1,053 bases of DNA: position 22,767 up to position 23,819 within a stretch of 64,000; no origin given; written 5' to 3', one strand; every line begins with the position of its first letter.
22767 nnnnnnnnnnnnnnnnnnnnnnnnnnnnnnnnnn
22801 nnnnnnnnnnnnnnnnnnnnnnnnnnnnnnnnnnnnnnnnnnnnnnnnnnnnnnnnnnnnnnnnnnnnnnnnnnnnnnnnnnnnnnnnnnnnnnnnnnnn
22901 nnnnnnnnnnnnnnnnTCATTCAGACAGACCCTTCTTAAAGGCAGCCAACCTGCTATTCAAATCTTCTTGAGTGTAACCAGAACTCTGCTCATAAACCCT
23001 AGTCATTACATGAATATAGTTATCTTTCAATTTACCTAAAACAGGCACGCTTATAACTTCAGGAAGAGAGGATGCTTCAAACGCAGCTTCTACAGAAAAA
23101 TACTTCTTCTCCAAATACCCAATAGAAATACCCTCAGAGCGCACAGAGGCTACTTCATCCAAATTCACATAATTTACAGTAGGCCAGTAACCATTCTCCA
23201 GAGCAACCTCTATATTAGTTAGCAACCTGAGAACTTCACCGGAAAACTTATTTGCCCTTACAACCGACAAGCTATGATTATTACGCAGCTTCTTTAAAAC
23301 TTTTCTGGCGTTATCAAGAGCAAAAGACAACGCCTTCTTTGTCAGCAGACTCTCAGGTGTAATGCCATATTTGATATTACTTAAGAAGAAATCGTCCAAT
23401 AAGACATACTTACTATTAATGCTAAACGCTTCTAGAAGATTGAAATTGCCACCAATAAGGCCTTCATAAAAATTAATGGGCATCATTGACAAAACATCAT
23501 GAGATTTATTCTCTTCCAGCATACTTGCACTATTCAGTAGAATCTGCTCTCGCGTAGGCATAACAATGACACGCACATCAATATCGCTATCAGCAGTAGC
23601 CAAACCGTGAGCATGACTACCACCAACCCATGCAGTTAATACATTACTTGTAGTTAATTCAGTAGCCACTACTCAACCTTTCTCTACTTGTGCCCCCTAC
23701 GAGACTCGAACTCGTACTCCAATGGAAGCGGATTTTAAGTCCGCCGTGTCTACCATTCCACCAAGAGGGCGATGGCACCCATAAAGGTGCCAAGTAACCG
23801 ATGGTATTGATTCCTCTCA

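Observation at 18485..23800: tRNA island interleaved with a nucleotidyltransferase, a calcineurin-type phosphoesterase and a deoxyribosyltransferase-like gene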

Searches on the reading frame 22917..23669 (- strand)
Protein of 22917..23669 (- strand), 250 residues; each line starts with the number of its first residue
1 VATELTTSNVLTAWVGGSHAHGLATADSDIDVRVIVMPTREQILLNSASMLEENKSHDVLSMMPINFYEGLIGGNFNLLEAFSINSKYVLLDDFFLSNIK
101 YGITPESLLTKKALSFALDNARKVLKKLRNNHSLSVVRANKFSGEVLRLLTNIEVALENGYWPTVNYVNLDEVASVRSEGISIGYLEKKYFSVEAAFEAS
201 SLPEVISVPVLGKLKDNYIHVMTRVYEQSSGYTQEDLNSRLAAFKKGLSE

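Call 4: search_protein_families(library=pfam, proteins=[window:22917-23669:-], max_evalue=0.1)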
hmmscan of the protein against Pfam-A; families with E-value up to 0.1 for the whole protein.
window:22917-23669:- (250 aa): 3 families
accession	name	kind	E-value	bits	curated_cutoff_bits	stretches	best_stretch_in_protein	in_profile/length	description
PF10127.15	RlaP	-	4.5e-06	27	23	1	8-44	18-54/249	RNA repair pathway DNA polymerase beta family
PF01909.29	NTP_transf_2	-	0.00012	22.8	21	1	10-45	14-52/93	Nucleotidyltransferase domain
PF18765.7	Polbeta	-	0.00017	22.2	26.9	1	8-55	11-62/93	Polymerase beta, Nucleotidyltransferase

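Call 5: search_protein_families(library=phrogs, proteins=[window:22917-23669:-], max_evalue=0.01)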
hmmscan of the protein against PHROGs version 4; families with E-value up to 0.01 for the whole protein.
window:22917-23669:- (250 aa): 2 families
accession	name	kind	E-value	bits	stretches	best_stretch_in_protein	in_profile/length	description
phrog_388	-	DNA, RNA and nucleotide metabolism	4.7e-10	40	1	6-132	34-167/351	nucleotidyltransferase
phrog_14344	-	DNA, RNA and nucleotide metabolism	0.002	19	0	10-39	29-58/262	nucleotidyltransferase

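Call 11: search_solved_structures(query=window:22917-23669:-, max_evalue=10, show_alignments=2)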
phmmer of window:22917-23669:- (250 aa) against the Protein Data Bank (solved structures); distinct sequences matched with E-value up to 10: 2.
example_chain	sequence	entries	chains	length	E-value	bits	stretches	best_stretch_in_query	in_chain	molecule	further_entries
9fhl_c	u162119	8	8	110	0.82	12.2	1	91-140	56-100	Small ribosomal subunit protein eS25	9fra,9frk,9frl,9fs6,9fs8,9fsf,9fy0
4zqm_A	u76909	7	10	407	1.9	11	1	166-234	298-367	Inosine-5'-monophosphate dehydrogenase,Inosine-5'-monophosphate dehydrogenase | Inosine-5'-monophosphate dehydrogenase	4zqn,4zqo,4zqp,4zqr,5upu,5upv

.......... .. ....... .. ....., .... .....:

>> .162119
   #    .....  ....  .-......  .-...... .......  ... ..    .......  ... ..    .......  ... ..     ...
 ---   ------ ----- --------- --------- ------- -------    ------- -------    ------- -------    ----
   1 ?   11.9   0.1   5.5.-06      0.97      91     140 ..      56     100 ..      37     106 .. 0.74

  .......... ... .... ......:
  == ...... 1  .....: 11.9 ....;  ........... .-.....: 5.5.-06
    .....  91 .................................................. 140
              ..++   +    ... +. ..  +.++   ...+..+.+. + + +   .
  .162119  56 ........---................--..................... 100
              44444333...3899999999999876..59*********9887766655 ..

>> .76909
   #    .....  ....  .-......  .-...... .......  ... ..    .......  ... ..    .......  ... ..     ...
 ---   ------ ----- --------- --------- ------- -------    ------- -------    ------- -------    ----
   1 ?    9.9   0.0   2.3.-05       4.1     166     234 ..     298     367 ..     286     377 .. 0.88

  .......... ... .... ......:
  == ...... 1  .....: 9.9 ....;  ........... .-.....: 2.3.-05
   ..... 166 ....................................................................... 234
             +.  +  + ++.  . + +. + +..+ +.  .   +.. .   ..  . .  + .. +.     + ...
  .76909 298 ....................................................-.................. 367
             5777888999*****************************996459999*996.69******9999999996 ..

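Call 13: find_homologous_proteins(query=window:22917-23669:-, max_evalue=0.001)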
Query window:22917-23669:- (250 aa): 1 proteins with E <= 0.001 among 702 candidates.
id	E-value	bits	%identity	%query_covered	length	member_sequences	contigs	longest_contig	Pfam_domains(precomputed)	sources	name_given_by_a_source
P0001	1.4e-153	527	99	100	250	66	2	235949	PF10127.16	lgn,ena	-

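Call 16: find_encoding_contigs(protein=P0001, flank=10000, max_places=4)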
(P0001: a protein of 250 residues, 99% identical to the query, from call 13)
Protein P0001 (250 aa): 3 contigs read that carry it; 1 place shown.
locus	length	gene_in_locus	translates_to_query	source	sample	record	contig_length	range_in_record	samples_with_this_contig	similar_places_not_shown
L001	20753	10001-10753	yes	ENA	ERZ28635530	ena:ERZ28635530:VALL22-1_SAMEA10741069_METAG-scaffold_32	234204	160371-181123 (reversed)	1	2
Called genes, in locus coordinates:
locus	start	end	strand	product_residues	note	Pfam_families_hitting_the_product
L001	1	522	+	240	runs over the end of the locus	PF01145:Band_7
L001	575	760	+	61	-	-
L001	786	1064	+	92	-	-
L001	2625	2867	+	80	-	-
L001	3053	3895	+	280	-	-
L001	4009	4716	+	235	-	-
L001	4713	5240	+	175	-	-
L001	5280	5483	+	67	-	-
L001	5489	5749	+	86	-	-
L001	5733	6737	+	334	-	PF08702:Fib_alpha (faint)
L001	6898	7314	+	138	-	-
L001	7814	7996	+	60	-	-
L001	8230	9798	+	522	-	PF02368:Big_2, PF26182:Ig_NUP210_5th (weak), PF22359:Big-like (weak)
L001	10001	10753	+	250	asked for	PF10127:RlaP (weak)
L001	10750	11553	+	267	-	PF00149:Metallophos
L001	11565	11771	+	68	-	-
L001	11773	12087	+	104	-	-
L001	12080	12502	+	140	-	-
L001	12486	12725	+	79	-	-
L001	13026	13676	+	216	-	-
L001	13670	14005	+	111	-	PF14359:DUF4406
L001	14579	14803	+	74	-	-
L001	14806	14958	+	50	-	-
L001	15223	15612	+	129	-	-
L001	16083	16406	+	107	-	-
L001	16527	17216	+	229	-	-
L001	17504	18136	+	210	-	-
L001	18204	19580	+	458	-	-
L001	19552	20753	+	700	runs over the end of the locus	PF00580:UvrD-helicase, PF13361:UvrD_C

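Call 26: search_protein_families(library=pfam, proteins=[L001:13026-13676:+], max_evalue=0.1)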
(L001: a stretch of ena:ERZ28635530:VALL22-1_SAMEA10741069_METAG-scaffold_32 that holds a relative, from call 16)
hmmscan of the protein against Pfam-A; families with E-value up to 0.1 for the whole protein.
L001:13026-13676:+ (216 aa): 0 families

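Call 32: search_protein_representatives(protein=window:22917-23669:-)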
Query: 250 residues. Proteins with E-value up to 0.001 (for the whole library): 42; up to 1e-10: 12; up to 1e-30: 1. The best 42 are listed.
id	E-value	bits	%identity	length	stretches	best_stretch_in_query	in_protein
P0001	4.5e-154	526.6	99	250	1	1-250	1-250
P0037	2.1e-22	96.0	33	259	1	9-228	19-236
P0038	5.9e-21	91.2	35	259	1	10-189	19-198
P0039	5.0e-20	88.2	36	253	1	9-201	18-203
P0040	5.1e-20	88.1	35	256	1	9-205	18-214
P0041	9.6e-20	87.2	31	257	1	9-244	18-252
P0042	1.1e-16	77.3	36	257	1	9-181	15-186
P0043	2.1e-16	76.3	37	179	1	10-142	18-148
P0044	3.4e-16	75.6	31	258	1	7-226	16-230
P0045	6.1e-16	74.8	27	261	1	8-247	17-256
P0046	2.8e-15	72.6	40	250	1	8-163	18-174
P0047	8.3e-14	67.8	29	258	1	8-205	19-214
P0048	1.2e-09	54.3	31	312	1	9-165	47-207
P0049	2.3e-09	53.3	31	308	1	10-192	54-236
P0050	1.7e-08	50.5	30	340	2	7-151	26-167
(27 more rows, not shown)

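Call 34: search_protein_families(library=pfam, alignment_id=A1, max_evalue=0.001)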
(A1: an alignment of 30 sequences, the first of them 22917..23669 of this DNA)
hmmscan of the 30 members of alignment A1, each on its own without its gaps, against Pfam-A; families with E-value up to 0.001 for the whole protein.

A. member 1, window:22917-23669:- (250 aa): 3 families
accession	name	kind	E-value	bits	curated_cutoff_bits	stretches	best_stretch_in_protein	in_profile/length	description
PF10127.15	RlaP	-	4.5e-06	27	23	1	8-44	18-54/249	RNA repair pathway DNA polymerase beta family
PF01909.29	NTP_transf_2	-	0.00012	22.8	21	1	10-45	14-52/93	Nucleotidyltransferase domain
PF18765.7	Polbeta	-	0.00017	22.2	26.9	1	8-55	11-62/93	Polymerase beta, Nucleotidyltransferase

B. families by the number of members that match (of 30 scanned): 3 families
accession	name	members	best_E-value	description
PF10127.15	RlaP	23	2.3e-24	RNA repair pathway DNA polymerase beta family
PF01909.29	NTP_transf_2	10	1.3e-05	Nucleotidyltransferase domain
PF18765.7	Polbeta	3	0.00017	Polymerase beta, Nucleotidyltransferase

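Call 35: search_solved_structures(query=A1, max_evalue=1, show_alignments=3)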
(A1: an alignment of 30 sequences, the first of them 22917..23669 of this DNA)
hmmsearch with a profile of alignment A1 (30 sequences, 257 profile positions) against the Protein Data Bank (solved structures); distinct sequences matched with E-value up to 1: 38.
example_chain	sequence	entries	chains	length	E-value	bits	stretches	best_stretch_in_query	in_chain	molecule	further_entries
5yep_A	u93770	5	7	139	0.034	16.7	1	22-53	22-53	Toxin-antitoxin system antidote Mnt family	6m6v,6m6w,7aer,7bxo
5y2l_B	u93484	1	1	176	0.054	16.1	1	138-199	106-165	Hemagglutinin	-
4we4_B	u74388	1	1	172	0.054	16.1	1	138-199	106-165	Hemagglutinin HA2 chain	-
1eo8_B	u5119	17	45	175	0.055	16.1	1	138-199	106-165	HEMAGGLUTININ (HA2 CHAIN) | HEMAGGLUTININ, CHAIN HA1 | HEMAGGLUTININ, (G135R), HA1 CHAIN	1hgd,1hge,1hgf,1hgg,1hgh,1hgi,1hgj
3eym_B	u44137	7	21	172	0.055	16.1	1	138-199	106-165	Hemagglutinin HA2 chain | X-31 Influenza Haemagglutinin HA2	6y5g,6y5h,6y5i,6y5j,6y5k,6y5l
6n4f_B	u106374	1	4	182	0.055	16.1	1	138-200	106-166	Hemagglutinin HA2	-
5kan_B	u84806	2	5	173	0.07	15.7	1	138-199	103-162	Hemagglutinin HA2 | Hemagglutinin HA2 chain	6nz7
5k9q_B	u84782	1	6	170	0.073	15.6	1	138-199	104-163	Hemagglutinin HA2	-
7x6l_B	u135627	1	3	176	0.075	15.6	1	138-199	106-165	Hemagglutinin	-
8zyk_R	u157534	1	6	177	0.075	15.6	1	138-199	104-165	Hemagglutinin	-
3vun_B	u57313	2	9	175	0.076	15.6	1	138-199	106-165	Hemagglutinin HA2 chain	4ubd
5hmg_B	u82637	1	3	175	0.097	15.2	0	138-199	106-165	Hemagglutinin HA2 chain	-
9yoi_D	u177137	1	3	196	0.1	15.2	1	137-199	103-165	Hemagglutinin HA2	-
1mql_B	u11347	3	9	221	0.1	15.2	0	139-199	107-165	Hemagglutinin HA2 chain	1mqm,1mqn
6nhp_B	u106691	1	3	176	0.11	15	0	138-199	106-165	Hemagglutinin HA2 chain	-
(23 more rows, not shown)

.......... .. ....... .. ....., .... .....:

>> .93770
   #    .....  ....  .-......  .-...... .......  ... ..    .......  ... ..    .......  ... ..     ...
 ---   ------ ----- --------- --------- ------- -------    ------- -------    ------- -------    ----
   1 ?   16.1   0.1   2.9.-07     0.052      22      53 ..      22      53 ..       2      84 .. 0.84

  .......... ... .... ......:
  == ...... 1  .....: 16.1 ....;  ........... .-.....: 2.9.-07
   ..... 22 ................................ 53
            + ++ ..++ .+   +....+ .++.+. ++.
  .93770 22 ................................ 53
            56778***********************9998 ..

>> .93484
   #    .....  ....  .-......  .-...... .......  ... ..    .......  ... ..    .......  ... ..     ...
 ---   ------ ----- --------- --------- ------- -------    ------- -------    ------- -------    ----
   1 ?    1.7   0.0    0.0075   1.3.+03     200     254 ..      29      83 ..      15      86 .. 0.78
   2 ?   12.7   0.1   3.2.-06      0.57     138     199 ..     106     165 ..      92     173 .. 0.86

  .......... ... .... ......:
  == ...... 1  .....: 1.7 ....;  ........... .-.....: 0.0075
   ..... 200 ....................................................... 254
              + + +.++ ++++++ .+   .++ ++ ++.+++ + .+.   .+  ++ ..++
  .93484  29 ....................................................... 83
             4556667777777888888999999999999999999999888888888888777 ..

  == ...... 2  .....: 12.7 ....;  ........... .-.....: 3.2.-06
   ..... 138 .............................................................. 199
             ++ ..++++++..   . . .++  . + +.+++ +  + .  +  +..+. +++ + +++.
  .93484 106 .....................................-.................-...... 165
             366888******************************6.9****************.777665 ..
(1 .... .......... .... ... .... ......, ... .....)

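Call 44: find_homologous_proteins(query=A3, max_evalue=0.001)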
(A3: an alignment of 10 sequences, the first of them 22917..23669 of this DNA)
Query A3 (10 sequences) (250 aa, profile of the alignment): 18 proteins with E <= 0.001 among 8000 candidates.
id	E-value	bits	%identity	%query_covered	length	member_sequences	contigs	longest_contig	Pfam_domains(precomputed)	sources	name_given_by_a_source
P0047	3.8e-97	343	26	80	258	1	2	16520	-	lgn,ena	-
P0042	4.6e-97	343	34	70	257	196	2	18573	-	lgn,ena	-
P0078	2.7e-93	331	32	78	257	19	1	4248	-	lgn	-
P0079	6.2e-92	326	31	77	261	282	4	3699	PF10127.16,PF01909.30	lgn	-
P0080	3.5e-85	304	33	72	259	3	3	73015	PF01909.30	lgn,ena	-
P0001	2.4e-83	298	99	100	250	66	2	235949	PF10127.16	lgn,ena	-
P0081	1.2e-50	191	45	37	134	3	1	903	PF10127.16,PF01909.30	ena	-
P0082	1.4e-9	56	59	12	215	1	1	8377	PF10127.16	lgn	-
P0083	1.3e-8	53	29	58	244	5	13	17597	PF10127.16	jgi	jgi:hypothetical protein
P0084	3.9e-8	51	32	59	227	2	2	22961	PF10127.16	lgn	-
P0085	4.1e-8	51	29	78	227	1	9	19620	PF10127.16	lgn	-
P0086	2.0e-7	49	29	68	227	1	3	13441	PF10127.16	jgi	jgi:predicted nucleotidyltransferase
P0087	3.2e-7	48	53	13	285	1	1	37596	PF10127.16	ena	-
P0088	1.0e-6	47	27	78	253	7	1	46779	PF10127.16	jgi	jgi:hypothetical protein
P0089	3.8e-6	45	26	62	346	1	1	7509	PF10127.16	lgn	-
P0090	9.2e-6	44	31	30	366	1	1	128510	PF10127.16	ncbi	-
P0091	1.9e-4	39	45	16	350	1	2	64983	PF10127.16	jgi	-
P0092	2.3e-4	39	30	33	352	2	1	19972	PF10127.16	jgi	-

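Call 46: find_encoding_contigs(protein=P0080, flank=8000, max_places=2)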
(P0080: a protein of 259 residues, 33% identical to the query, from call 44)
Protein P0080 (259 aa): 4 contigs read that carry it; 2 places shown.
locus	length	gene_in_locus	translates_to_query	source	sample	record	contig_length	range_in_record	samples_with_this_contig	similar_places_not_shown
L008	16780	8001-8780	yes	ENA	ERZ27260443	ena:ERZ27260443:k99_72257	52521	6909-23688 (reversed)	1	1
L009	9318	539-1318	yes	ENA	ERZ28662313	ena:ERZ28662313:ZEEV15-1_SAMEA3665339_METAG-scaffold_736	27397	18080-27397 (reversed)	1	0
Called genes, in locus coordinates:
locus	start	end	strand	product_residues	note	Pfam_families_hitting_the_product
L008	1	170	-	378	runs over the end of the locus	-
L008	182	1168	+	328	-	-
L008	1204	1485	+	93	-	-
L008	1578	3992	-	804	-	-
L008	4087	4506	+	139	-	-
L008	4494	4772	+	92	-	PF08774:VRR_NUC (weak)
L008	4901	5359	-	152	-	-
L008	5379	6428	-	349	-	PF25591:LRV_2 (faint)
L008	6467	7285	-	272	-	-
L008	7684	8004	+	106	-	-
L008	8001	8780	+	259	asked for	PF01909:NTP_transf_2 (faint)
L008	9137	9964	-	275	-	-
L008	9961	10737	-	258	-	-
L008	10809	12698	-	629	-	-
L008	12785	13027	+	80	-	-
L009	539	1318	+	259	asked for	PF01909:NTP_transf_2 (faint)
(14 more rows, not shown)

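Call 47: find_encoding_contigs(protein=P0042, flank=8000, max_places=2)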
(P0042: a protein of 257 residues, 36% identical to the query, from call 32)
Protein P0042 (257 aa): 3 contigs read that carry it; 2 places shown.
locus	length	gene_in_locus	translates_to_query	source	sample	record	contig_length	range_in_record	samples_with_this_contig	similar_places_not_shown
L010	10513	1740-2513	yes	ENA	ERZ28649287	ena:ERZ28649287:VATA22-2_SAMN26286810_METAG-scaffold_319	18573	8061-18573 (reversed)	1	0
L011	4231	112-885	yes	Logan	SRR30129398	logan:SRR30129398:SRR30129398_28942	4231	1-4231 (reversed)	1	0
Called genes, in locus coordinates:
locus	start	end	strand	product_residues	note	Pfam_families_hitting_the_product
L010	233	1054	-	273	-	-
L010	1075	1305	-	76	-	-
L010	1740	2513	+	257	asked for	-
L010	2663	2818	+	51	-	-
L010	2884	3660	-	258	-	-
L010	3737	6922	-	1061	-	-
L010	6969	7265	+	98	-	-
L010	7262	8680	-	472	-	-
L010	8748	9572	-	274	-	PF02661:Fic (weak)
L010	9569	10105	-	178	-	-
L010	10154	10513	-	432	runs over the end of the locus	-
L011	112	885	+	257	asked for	-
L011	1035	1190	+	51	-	-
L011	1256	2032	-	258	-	-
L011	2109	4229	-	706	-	?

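Call 48: find_encoding_contigs(protein=P0047, flank=8000, max_places=2)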
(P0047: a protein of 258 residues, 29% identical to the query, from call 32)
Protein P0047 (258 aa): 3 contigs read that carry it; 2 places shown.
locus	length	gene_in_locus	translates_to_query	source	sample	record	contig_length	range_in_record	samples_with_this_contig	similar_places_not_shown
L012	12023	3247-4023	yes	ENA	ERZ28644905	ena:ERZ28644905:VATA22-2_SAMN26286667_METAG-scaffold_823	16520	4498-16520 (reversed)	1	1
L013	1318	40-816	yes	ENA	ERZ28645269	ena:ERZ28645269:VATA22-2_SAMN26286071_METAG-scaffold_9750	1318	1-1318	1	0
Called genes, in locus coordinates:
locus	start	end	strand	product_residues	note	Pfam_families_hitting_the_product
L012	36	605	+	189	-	-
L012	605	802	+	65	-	-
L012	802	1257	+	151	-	-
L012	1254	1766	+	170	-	-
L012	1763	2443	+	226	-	-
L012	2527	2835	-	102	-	PF04545:Sigma70_r4 (faint), PF13443:HTH_26 (faint), PF13744:HTH_37, PF01381:HTH_3, PF12844:HTH_19, PF13413:HTH_25 (weak), PF13560:HTH_31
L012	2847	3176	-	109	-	PF05973:Gp49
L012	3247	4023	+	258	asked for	-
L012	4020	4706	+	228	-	PF02861:Clp_N (faint)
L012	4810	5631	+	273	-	PF01223:Endonuclease_NS, PF13930:Endonuclea_NS_2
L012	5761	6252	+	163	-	-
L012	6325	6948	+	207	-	PF10502:Peptidase_S26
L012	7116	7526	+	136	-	-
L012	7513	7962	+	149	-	-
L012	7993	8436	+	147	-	-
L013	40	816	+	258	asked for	-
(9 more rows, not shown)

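Call 50: search_dna_similar(query=window:22917-23669:-, collection=phages, mode=protein, max_evalue=0.001, max_rows=25)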
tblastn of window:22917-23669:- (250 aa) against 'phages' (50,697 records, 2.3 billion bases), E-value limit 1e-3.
No match.

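Call 62: predict_structure(alignment_id=A5)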
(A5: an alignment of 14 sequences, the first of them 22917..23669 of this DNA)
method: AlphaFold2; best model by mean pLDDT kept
length: 250 residues; sequences in the alignment: 14
mean_pLDDT: 88.2   pTM: 0.86
mean pLDDT of the five models: 88.2, 87.4, 86.9, 86.7, 86.5
residues with pLDDT >= 90: 160; 70-90: 68; 50-70: 18; < 50: 4
segments of 3 or more residues with pLDDT < 50: 1-4
pLDDT, mean of each block of 10 residues (from residue 1): 56 92 88 88 71 63 91 93 92 86 90 97 96 92 97 97 92 95 97 98 95 91 76 87 85
secondary structure, 60 per line:
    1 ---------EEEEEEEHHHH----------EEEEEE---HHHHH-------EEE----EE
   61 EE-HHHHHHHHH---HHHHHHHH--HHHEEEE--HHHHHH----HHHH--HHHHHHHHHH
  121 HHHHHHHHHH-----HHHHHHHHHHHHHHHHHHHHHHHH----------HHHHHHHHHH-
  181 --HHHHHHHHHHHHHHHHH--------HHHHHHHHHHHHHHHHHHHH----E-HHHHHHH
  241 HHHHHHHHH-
elements in order: E10-16 H17-20 E31-36 H40-44 E52-54 E59-62 H64-72 H76-83 E89-92 H95-100 H105-108 H111-130 H136-159 H170-179 H183-199 H208-227 H234-249
